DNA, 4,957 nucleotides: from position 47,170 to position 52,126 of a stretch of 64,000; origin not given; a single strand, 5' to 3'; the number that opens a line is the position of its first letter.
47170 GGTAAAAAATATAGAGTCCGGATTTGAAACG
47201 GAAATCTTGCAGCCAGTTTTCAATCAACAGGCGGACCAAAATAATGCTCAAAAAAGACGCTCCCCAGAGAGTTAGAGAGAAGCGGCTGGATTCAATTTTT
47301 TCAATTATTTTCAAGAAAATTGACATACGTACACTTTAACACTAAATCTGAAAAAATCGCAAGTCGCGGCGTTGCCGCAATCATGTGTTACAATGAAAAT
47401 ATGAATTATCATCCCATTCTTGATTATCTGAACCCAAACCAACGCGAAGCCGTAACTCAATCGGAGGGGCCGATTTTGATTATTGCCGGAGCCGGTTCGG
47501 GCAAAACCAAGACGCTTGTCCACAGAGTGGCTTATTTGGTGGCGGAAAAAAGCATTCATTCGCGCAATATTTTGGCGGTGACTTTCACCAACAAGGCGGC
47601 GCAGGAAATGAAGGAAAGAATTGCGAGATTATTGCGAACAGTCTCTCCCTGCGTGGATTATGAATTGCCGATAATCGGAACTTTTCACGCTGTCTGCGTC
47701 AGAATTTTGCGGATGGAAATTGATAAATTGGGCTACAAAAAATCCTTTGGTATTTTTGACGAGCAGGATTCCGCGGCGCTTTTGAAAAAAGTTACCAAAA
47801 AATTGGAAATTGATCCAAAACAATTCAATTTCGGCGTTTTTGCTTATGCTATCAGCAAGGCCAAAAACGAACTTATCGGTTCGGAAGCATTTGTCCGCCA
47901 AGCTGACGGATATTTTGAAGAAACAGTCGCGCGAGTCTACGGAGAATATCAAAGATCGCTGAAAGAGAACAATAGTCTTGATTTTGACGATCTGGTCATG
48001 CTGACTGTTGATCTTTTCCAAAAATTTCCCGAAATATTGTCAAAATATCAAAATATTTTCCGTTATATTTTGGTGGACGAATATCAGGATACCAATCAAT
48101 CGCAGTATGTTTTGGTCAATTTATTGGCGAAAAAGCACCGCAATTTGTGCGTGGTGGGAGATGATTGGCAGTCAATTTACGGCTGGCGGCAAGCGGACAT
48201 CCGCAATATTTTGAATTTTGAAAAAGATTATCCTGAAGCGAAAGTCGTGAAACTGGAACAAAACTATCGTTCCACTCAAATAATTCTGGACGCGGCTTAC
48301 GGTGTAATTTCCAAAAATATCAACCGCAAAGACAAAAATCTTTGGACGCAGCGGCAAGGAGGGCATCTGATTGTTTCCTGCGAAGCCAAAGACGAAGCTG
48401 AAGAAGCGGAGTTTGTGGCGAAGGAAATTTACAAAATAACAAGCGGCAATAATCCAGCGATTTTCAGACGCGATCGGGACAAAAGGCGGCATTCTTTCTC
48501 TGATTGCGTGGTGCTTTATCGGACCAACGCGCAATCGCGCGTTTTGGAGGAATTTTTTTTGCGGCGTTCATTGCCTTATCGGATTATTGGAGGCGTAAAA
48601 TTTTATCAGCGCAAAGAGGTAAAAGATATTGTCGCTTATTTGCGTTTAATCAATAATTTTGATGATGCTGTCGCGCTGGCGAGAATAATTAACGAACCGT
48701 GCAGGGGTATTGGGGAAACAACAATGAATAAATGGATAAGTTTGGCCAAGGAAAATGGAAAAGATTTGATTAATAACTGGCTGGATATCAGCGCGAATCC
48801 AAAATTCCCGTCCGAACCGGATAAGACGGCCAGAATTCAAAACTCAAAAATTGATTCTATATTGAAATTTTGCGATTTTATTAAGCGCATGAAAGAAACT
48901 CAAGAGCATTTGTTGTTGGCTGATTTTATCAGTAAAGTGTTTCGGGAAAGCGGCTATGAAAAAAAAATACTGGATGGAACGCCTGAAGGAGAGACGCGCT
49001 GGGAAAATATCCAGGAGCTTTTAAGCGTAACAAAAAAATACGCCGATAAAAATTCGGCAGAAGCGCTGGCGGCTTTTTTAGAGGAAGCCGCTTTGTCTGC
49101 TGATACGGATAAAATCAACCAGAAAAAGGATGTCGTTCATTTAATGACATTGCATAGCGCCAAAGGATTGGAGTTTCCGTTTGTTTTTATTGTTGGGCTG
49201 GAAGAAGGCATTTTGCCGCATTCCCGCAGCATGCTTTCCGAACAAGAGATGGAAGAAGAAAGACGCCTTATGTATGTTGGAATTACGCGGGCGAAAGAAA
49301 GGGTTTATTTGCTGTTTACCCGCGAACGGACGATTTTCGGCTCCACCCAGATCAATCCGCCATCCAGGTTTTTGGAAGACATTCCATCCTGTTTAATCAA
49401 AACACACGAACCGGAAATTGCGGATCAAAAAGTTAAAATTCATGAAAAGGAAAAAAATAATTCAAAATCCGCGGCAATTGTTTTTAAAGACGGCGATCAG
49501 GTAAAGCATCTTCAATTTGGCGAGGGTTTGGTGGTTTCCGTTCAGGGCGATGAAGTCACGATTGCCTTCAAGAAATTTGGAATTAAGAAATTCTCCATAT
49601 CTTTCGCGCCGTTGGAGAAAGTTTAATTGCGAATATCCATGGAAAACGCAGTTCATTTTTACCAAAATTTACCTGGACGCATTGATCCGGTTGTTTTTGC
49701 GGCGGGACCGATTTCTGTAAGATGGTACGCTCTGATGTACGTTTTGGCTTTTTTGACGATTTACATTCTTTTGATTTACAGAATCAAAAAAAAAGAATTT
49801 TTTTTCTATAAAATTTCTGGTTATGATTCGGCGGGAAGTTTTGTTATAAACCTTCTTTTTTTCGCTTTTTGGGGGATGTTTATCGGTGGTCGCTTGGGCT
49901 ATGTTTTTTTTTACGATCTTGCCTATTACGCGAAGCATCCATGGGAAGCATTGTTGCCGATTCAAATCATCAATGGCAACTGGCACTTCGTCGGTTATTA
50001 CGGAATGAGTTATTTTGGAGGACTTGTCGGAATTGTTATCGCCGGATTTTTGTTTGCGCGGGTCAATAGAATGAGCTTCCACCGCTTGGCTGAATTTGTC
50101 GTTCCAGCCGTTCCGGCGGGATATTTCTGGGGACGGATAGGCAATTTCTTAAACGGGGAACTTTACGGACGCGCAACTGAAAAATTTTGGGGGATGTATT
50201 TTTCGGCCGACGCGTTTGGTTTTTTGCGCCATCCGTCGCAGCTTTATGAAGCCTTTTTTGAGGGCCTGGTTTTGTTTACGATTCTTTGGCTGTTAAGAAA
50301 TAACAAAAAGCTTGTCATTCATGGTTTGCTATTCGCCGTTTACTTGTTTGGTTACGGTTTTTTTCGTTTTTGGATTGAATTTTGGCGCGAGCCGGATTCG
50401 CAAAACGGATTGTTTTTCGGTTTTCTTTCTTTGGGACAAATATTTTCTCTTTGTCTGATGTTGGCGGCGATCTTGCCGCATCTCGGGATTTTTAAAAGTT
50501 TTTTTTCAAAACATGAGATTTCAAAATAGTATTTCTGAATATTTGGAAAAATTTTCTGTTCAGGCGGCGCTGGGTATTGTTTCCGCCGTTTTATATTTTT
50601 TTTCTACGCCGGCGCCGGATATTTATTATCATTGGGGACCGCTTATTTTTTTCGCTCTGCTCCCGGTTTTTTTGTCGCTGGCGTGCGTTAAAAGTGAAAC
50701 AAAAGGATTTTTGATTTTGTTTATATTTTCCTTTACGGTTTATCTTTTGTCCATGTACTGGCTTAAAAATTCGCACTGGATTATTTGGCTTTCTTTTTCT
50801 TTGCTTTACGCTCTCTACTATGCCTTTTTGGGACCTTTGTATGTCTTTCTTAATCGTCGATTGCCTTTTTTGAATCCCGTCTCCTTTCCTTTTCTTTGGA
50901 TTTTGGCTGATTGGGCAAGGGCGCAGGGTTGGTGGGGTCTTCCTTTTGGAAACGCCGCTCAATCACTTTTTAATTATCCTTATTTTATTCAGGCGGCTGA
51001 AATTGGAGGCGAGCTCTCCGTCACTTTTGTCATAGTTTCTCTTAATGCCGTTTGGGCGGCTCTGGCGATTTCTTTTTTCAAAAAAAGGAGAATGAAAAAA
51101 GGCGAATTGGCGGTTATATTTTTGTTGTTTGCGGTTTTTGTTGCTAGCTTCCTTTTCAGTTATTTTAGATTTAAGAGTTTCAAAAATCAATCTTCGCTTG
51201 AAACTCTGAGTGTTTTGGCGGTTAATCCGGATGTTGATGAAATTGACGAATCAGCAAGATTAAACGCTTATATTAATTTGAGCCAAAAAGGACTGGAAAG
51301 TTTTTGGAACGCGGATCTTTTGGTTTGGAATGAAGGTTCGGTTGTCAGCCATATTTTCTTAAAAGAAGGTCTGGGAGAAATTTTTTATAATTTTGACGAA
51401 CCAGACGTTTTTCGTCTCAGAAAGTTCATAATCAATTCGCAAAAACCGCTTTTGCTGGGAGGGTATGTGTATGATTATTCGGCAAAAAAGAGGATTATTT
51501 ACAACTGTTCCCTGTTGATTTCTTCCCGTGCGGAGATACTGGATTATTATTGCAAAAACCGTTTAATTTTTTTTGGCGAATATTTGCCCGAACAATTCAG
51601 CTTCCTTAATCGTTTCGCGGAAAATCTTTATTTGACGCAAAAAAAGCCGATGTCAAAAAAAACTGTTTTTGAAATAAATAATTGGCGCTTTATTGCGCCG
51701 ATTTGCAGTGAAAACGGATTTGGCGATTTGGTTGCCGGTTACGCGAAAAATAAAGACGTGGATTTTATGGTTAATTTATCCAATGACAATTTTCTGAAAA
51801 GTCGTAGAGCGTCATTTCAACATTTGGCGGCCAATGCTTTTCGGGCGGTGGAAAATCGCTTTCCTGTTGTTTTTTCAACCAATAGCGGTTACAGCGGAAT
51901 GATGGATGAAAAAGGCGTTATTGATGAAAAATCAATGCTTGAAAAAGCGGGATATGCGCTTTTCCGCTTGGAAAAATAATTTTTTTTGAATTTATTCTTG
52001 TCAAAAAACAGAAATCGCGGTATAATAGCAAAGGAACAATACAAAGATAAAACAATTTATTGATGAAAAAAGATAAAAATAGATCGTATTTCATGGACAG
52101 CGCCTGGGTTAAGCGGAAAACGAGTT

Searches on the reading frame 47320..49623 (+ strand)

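Call 31: search_protein_families(library=pfam, proteins=[window:47320-49623:+])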
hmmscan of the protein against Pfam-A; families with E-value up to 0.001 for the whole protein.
window:47320-49623:+ (768 aa): 8 families
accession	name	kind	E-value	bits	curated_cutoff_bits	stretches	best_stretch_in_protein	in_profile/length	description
PF00580.27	UvrD-helicase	-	4.2e-93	312.4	23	1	37-305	1-271/271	UvrD/REP helicase N-terminal domain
PF13361.12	UvrD_C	-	6.2e-76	256.5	25.6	1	310-667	1-348/350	UvrD-like helicase C-terminal domain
PF13245.12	AAA_19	-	5.3e-24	85.3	25.1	1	41-288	1-132/134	AAA domain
PF13538.12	UvrD_C_2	-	4.2e-12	46.2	27.4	1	606-665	2-52/52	UvrD-like helicase C-terminal domain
PF21196.3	PcrA_UvrD_tudor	-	7.9e-10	38.9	23.9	1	725-767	2-48/48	PcrA/UvrD tudor domain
PF01443.25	Viral_helicase1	-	2.5e-07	31.2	21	0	588-664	160-226/228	Viral superfamily 1 RNA helicase core domain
PF13604.12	AAA_30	-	3.9e-06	27.2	27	1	37-109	2-74/191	AAA domain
PF13086.12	AAA_11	-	1.3e-05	25.6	27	1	37-125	2-93/257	AAA domain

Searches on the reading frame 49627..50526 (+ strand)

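Call 31: search_protein_families(library=pfam, proteins=[window:49627-50526:+])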
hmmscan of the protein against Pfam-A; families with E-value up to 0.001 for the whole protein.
window:49627-50526:+ (300 aa): 1 family
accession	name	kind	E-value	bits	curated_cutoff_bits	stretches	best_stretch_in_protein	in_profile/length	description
PF01790.23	LGT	-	2.9e-62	210.6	24.9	1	21-283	1-236/240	Prolipoprotein diacylglyceryl transferase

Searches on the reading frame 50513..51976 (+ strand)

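Call 31: search_protein_families(library=pfam, proteins=[window:50513-51976:+])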
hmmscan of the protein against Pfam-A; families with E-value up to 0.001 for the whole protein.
window:50513-51976:+ (488 aa): 2 families
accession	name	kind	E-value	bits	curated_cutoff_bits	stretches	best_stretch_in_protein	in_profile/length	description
PF20154.4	LNT_N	-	1.1e-22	81.4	27.1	1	24-180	1-159/159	Apolipoprotein N-acyltransferase N-terminal domain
PF00795.27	CN_hydrolase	-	1.1e-10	41.7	23.2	1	309-460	73-210/256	Carbon-nitrogen hydrolase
